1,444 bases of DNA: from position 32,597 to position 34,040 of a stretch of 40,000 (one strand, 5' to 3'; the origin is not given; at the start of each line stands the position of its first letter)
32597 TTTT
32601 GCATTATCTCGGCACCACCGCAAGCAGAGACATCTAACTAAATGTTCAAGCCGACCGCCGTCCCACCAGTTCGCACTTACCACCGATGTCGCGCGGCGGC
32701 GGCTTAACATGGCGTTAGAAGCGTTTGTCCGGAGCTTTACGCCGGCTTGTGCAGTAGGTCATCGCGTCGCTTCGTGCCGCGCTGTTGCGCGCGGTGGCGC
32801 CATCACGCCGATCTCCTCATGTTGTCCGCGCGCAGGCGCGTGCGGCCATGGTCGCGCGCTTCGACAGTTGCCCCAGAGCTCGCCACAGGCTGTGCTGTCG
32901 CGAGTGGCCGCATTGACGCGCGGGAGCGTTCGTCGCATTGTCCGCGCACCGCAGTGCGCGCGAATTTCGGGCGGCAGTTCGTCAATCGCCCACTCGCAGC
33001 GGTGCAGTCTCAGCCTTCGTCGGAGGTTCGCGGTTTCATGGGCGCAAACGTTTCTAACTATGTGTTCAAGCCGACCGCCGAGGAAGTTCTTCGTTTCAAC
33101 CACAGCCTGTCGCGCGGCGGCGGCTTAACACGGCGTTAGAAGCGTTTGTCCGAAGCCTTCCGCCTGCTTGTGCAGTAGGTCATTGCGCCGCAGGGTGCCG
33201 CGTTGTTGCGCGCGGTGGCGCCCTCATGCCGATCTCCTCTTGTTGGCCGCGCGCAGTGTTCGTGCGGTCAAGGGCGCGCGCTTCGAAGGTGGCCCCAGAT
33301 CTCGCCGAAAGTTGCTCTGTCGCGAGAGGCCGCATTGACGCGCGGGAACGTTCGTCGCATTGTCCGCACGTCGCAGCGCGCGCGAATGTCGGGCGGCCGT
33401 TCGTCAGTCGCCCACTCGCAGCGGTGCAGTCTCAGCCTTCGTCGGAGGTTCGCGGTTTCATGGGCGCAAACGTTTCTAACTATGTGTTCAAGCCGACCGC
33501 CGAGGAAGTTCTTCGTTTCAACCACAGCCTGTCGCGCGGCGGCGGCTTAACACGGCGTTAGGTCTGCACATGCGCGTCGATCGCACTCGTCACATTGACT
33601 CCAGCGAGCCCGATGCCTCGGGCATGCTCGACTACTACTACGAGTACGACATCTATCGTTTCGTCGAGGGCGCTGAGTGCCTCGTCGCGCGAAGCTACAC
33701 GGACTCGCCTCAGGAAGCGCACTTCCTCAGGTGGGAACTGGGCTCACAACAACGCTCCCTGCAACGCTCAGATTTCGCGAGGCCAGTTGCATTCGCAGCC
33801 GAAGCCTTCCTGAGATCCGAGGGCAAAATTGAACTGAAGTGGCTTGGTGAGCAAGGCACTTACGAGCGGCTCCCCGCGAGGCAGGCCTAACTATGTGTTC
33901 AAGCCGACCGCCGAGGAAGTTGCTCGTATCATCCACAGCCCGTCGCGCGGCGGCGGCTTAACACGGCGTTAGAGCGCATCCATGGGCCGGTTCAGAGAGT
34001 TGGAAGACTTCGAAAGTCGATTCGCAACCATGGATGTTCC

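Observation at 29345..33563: Family of four ORF-less cassettes sharing a conserved promoter-like core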

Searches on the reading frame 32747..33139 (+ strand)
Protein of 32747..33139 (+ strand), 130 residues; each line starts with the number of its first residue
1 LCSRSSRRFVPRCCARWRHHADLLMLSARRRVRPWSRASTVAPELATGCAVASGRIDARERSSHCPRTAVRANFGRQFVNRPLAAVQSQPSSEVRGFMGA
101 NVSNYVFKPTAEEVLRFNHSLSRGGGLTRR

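Call 84: search_protein_representatives(protein=window:32747-33139:+)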
Query: 130 residues. Proteins with E-value up to 0.001 (for the whole library): 10; up to 1e-10: 2; up to 1e-30: 1. The best 10 are listed.
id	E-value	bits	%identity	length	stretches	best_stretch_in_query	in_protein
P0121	7.9e-48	177.9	88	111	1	32-130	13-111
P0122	1.7e-11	60.5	61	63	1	69-130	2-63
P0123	2.1e-06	44.1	55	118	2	97-130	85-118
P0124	6.4e-05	39.3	72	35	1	99-130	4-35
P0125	1.2e-04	38.5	73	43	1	98-130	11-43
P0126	2.0e-04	37.7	64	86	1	85-130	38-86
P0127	3.0e-04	37.1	61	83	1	87-130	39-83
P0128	3.3e-04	37.0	79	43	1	102-130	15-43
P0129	6.4e-04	36.1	73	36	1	98-130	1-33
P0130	6.8e-04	36.0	61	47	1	93-130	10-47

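Call 87: find_encoding_contigs(protein=P0121, flank=10000, max_places=10)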
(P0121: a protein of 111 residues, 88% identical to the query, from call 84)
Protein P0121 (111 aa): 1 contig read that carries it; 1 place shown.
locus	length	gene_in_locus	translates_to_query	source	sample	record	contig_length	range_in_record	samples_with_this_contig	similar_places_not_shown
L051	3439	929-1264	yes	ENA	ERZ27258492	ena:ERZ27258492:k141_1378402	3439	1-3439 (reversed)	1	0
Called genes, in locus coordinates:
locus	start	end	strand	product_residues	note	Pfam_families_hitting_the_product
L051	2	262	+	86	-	?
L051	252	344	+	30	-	-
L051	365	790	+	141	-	PF07179:SseB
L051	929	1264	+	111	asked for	-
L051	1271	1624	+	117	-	-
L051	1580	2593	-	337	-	PF00665:rve, PF13683:rve_3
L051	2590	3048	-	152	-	-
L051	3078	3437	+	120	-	?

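Call 88: find_encoding_contigs(protein=P0122, flank=10000, max_places=10)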
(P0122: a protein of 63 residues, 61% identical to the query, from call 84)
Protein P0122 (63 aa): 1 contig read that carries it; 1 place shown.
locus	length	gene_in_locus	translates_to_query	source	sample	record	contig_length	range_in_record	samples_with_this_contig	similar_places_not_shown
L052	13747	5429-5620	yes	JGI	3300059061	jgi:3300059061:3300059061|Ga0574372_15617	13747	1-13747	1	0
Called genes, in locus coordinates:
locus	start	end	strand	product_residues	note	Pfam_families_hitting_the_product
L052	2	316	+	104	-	?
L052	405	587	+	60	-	-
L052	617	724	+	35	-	-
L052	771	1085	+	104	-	-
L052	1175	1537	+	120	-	-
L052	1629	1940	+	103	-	-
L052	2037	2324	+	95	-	-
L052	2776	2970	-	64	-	-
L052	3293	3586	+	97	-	-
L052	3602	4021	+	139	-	-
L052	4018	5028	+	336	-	PF00665:rve, PF13683:rve_3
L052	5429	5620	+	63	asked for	-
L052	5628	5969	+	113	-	-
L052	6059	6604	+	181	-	-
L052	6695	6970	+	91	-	-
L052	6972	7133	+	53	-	-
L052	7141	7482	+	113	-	-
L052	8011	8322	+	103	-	-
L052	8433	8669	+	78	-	-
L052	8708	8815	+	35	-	-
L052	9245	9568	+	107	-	-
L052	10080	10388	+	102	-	-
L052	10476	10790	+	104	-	-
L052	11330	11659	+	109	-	-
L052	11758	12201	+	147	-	-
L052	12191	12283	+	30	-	-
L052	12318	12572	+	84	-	-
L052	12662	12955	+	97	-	-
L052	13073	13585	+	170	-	-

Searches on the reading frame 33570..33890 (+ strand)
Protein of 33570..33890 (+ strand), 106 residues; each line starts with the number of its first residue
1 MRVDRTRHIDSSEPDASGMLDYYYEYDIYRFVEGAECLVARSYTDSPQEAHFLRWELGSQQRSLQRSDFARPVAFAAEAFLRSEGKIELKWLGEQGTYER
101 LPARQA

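Call 12: search_protein_families(library=pfam, proteins=[window:33570-33890:+], max_evalue=0.01)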
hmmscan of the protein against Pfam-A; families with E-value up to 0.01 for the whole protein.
window:33570-33890:+ (106 aa): 0 families

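Call 39: find_encoding_contigs(protein=window:33570-33890:+, flank=10000, max_places=10)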
Protein window:33570-33890:+ (106 aa): no gene with exactly this product is on record in the collection.
